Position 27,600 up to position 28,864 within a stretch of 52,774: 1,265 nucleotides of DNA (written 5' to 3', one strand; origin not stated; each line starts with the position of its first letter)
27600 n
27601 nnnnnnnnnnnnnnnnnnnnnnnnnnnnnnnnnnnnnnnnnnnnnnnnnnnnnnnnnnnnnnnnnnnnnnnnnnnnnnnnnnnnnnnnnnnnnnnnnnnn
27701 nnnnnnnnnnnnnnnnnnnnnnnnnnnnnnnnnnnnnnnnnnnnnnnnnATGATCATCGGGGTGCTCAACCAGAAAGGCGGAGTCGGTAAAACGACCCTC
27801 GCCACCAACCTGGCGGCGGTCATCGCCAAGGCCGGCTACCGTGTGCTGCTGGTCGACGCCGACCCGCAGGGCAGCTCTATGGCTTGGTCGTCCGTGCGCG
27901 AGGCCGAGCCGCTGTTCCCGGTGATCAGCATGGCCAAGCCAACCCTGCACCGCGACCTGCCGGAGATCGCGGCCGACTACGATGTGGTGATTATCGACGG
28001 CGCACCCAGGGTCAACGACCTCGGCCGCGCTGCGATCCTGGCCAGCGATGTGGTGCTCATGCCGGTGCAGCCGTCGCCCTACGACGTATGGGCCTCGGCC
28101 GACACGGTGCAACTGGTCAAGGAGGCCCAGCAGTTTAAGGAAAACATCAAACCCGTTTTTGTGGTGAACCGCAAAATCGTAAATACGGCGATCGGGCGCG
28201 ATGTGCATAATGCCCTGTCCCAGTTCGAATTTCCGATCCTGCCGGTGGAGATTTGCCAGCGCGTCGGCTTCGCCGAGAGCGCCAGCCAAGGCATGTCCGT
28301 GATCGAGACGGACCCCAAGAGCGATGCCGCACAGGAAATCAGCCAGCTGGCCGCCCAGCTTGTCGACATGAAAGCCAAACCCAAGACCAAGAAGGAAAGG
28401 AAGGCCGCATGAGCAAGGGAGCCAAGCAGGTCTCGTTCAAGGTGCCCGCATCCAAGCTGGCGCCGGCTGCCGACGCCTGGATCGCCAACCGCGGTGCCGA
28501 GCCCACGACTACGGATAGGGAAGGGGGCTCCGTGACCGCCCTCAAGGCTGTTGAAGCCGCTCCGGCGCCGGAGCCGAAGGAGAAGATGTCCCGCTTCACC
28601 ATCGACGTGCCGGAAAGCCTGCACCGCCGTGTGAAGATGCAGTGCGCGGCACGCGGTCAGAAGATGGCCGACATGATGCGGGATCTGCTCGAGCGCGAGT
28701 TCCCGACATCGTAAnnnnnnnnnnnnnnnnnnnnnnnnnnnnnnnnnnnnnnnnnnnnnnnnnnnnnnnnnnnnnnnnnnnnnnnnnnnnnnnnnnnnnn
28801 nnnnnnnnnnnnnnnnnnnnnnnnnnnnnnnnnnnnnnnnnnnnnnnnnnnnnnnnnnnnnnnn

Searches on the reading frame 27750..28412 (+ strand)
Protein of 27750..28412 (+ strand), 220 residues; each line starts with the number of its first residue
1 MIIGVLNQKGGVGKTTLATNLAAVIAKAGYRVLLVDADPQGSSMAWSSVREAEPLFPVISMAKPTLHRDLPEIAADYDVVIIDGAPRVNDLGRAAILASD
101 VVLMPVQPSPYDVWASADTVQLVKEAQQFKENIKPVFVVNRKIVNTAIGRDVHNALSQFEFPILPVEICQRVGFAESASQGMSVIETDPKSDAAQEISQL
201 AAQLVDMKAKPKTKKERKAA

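Call 7: search_protein_families(library=pfam, proteins=[window:27750-28412:+], max_evalue=0.01)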
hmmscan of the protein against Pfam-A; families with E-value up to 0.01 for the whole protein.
window:27750-28412:+ (220 aa): 14 families
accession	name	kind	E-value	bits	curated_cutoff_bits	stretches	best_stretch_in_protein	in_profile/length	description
PF13614.12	AAA_31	-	6.3e-28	98.3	27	2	2-43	3-44/177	AAA domain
PF01656.29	CbiA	-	7.6e-21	74.8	25.4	1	4-184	2-125/125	CobQ/CobB/MinD/ParA nucleotide binding domain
PF10609.15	ParA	-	4.5e-11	43.1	27.1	1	2-45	5-48/246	NUBPL iron-transfer P-loop NTPase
PF06564.18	CBP_BcsQ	-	8.2e-11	42.3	21.3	2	64-202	103-231/234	Cellulose biosynthesis protein BcsQ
PF07015.17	VirC1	-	3.7e-09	36.7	24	1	4-191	5-199/231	VirC1 protein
PF02374.21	ArsA_ATPase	-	4.6e-08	33.1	24.3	1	8-40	8-40/305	Anion-transporting ATPase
PF09140.17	MipZ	-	2.7e-07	30.6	20.7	1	2-44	2-44/262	ATPase MipZ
PF00142.24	Fer4_NifH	-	1.1e-06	28.8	25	1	8-43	7-42/271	4Fe-4S iron sulfur cluster binding proteins, NifH/frxC family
PF00448.28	SRP54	-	3.2e-05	24.1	22.7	1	10-38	10-38/196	SRP54-type protein, GTPase domain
PF16575.11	CLP1_P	-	0.00027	21.2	26.6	1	11-44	4-37/188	mRNA cleavage and polyadenylation factor CLP1 P-loop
PF13479.12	AAA_24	-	0.0036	17.6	27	1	9-86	10-74/195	AAA domain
PF02737.24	3HCDH_N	-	0.0056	17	22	0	12-50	5-43/180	3-hydroxyacyl-CoA dehydrogenase, NAD binding domain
PF03205.20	MobB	-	0.0059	16.9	26.6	0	9-42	7-40/133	Molybdopterin guanine dinucleotide synthesis protein B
PF20720.3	nSTAND3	-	0.0095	16.1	27.2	0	10-40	26-55/155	Novel STAND NTPase 3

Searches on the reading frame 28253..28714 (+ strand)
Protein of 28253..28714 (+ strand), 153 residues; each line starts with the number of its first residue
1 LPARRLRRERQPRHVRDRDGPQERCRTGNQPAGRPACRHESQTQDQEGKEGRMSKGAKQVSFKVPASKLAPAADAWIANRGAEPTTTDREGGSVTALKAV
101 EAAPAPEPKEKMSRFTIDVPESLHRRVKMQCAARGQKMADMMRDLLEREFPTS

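Call 7: search_protein_families(library=pfam, proteins=[window:28253-28714:+], max_evalue=0.01)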
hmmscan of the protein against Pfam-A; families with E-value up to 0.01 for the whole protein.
window:28253-28714:+ (153 aa): 4 families
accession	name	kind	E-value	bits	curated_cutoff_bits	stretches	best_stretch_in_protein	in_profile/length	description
PF09274.16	ParG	-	0.00078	20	21.4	1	105-147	27-69/76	ParG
PF23807.1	RHH_10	-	0.0041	17.8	27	1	112-148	23-59/84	Ribbon-helix-helix protein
PF24388.1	Permuted_GreAB-C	-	0.0058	16.7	27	0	63-94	6-37/54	Permuted GreAB-C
PF22513.2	FitA-like_RHH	-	0.0088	16.4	27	0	118-148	7-37/39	Antitoxin FitA-like, ribbon-helix-helix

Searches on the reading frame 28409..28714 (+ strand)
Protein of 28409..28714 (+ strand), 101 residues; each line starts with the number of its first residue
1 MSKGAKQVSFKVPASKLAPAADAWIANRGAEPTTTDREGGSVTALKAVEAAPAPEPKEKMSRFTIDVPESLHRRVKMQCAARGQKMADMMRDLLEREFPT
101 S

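Call 83: search_protein_families(library=ncbifam, proteins=[window:28409-28714:+], max_evalue=0.01)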
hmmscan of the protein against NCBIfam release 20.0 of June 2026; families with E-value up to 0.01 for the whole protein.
window:28409-28714:+ (101 aa): 0 families
